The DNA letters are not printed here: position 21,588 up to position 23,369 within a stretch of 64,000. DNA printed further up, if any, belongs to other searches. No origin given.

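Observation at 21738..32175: Ten-gene radical-SAM locus: SPASM maturase, His-Xaa-Ser repeat Cys-rich protein, six tandem twitch-radical-SAM paralogs and an A24 peptidase fusion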

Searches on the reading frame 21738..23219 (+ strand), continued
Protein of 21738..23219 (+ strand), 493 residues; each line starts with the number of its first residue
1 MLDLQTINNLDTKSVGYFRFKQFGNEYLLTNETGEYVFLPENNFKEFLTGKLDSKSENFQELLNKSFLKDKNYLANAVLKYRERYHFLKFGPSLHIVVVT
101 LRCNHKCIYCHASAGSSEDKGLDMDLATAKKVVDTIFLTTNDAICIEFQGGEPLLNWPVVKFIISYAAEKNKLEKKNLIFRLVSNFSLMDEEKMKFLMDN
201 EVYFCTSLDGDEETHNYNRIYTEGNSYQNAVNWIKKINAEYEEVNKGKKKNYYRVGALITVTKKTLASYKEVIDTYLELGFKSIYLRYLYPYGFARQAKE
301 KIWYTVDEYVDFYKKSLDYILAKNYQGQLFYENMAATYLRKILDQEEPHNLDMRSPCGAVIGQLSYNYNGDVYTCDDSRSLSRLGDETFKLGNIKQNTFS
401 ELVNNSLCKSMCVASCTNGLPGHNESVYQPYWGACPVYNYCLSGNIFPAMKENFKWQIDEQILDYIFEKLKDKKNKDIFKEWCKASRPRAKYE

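Call 79: search_protein_families(library=ncbifam, proteins=[L011:6311-7258:+, L011:5334-6311:+, L013:5549-6535:+, L010:4137-4733:+], max_evalue=1e-10)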
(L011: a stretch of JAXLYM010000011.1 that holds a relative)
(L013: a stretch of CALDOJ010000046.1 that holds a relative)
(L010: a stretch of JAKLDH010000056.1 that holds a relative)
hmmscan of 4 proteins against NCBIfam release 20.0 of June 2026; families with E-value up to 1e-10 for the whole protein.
L011:6311-7258:+ (316 aa): 17 families
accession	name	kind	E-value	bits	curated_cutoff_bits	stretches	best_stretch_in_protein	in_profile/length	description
TIGR03977.1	rSAM_pair_HxsC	equivalog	2.8e-20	72.4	267.9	1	9-243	31-261/292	His-Xaa-Ser system radical SAM maturase HxsC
TIGR04303.1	GeoRSP_rSAM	equivalog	6.8e-18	65.3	400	1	11-170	13-162/325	GeoRSP system radical SAM/SPASM protein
TIGR04545.1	rSAM_ahbD_hemeb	equivalog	4.2e-17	62.6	500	1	9-184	6-173/339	heme b synthase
TIGR03962.1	mycofact_rSAM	equivalog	3.1e-16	59.5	265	1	10-208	19-205/339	mycofactocin radical SAM maturase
TIGR04055.1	rSAM_NirJ2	equivalog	4.3e-15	56.1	500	1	11-217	8-203/326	putative heme d1 biosynthesis radical SAM protein NirJ2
TIGR04051.1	rSAM_NirJ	equivalog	1.3e-13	50.7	515.45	1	8-145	7-148/354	heme d1 biosynthesis radical SAM protein NirJ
NF038332.1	rSAM_rare_HxsC4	exception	1.5e-13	50.6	500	1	12-200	23-206/335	radical SAM protein HxsC4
TIGR04251.1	SCM_rSAM_ScmF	equivalog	3.4e-13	49.7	400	1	10-136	18-143/353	SynChlorMet cassette radical SAM/SPASM protein ScmF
TIGR04546.1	rSAM_ahbC_deAc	equivalog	5.1e-13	48.6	650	1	9-135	45-173/390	12,18-didecarboxysiroheme deacetylase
TIGR04053.2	TIGR04053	equivalog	7.4e-13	48.5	395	1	11-169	16-170/366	TIGR04053 family radical SAM/SPASM domain-containing protein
NF038283.1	viperin_w_prok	equivalog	1e-12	47.8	180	1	9-173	8-175/281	viperin family antiviral radical SAM protein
TIGR02666.1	moaA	equivalog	2.9e-12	46.2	284.05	1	10-174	17-182/336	GTP 3',8-cyclase MoaA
TIGR04347.1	pseudo_SAM_Halo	equivalog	3.3e-12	46.4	525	1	9-160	44-199/390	TIGR04347 family pseudo-SAM/SPASM protein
NF045574.1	sacti_mat_StsB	exception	3.4e-12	45.9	625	1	6-177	99-260/466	StsB family radical SAM/SPASM domain sactipeptide maturase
TIGR02109.1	PQQ_syn_pqqE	equivalog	3.1e-11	42.8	381.35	1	8-167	12-164/358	pyrroloquinoline quinone biosynthesis protein PqqE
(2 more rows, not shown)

L011:5334-6311:+ (325 aa): 8 families
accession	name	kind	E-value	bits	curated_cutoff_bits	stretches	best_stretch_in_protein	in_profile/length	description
NF038332.1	rSAM_rare_HxsC4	exception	4.9e-30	104.8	500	1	8-193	21-211/335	radical SAM protein HxsC4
TIGR03977.1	rSAM_pair_HxsC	equivalog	5e-21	74.8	267.9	1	7-165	31-192/292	His-Xaa-Ser system radical SAM maturase HxsC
TIGR04545.1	rSAM_ahbD_hemeb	equivalog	8.6e-18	64.9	500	1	7-194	6-193/339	heme b synthase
TIGR03962.1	mycofact_rSAM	equivalog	5.6e-14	52.1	265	1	4-189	15-198/339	mycofactocin radical SAM maturase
TIGR04251.1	SCM_rSAM_ScmF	equivalog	1.1e-12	48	400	1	37-196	44-204/353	SynChlorMet cassette radical SAM/SPASM protein ScmF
TIGR04303.1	GeoRSP_rSAM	equivalog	1.5e-11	44.5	400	1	7-193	11-194/325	GeoRSP system radical SAM/SPASM protein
TIGR04466.1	rSAM_BlsE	equivalog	3.1e-11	43.3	400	1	9-165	11-164/327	cytosylglucuronate decarboxylase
TIGR02668.1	moaA_archaeal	equivalog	9.8e-11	41.2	325.25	0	5-174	14-184/303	GTP 3',8-cyclase MoaA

L013:5549-6535:+ (328 aa): 27 families (the best 25 are shown)
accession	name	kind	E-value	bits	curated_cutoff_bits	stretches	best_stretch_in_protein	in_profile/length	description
NF038332.1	rSAM_rare_HxsC4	exception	4.3e-33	114.9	500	1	5-306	16-335/335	radical SAM protein HxsC4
TIGR03977.1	rSAM_pair_HxsC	equivalog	1.3e-29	103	267.9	1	12-249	34-267/292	His-Xaa-Ser system radical SAM maturase HxsC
TIGR04251.1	SCM_rSAM_ScmF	equivalog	3.9e-25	89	400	1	12-199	13-196/353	SynChlorMet cassette radical SAM/SPASM protein ScmF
TIGR04054.1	rSAM_NirJ1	equivalog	4.6e-20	71.6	650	1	4-177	37-200/387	putative heme d1 biosynthesis radical SAM protein NirJ1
TIGR02668.1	moaA_archaeal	equivalog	7.3e-20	71.1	325.25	1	4-216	11-215/303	GTP 3',8-cyclase MoaA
NF045574.1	sacti_mat_StsB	exception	8.7e-20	71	625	1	12-194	105-276/466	StsB family radical SAM/SPASM domain sactipeptide maturase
TIGR04545.1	rSAM_ahbD_hemeb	equivalog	9.7e-20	71.3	500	1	7-189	4-177/339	heme b synthase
TIGR04051.1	rSAM_NirJ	equivalog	2.2e-19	69.7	515.45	1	12-178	11-167/354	heme d1 biosynthesis radical SAM protein NirJ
TIGR04053.2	TIGR04053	equivalog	1.3e-17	64.1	395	1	11-186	16-185/366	TIGR04053 family radical SAM/SPASM domain-containing protein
NF050035.1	rSAM_WgK_link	exception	1.9e-17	63.3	650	1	4-183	10-180/367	radical SAM/SPASM peptide maturase WgkB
TIGR04546.1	rSAM_ahbC_deAc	equivalog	2.3e-17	62.9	650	1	5-177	41-203/390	12,18-didecarboxysiroheme deacetylase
TIGR04055.1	rSAM_NirJ2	equivalog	6.1e-17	62.1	500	1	11-233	8-215/326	putative heme d1 biosynthesis radical SAM protein NirJ2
NF001199.0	PRK00164.2-1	equivalog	1.2e-16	60.7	231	1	5-177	14-178/308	GTP 3',8-cyclase MoaA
TIGR02666.1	moaA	equivalog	2.2e-16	59.8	284.05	1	6-236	13-241/336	GTP 3',8-cyclase MoaA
TIGR02109.1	PQQ_syn_pqqE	equivalog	1.8e-15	56.7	381.35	1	9-223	13-218/358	pyrroloquinoline quinone biosynthesis protein PqqE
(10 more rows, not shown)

L010:4137-4733:+ (198 aa): 2 families
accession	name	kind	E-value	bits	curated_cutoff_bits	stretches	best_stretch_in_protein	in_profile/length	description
NF038313.3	HisXaaSer_A4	exception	9.5e-37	125.8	55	1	8-101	2-92/93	His-Xaa-Ser repeat protein HxsA4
NF038309.1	HisXaaSer_A3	equivalog_domain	3.8e-18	65.1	65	0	8-97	2-80/81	His-Xaa-Ser repeat protein HxsA3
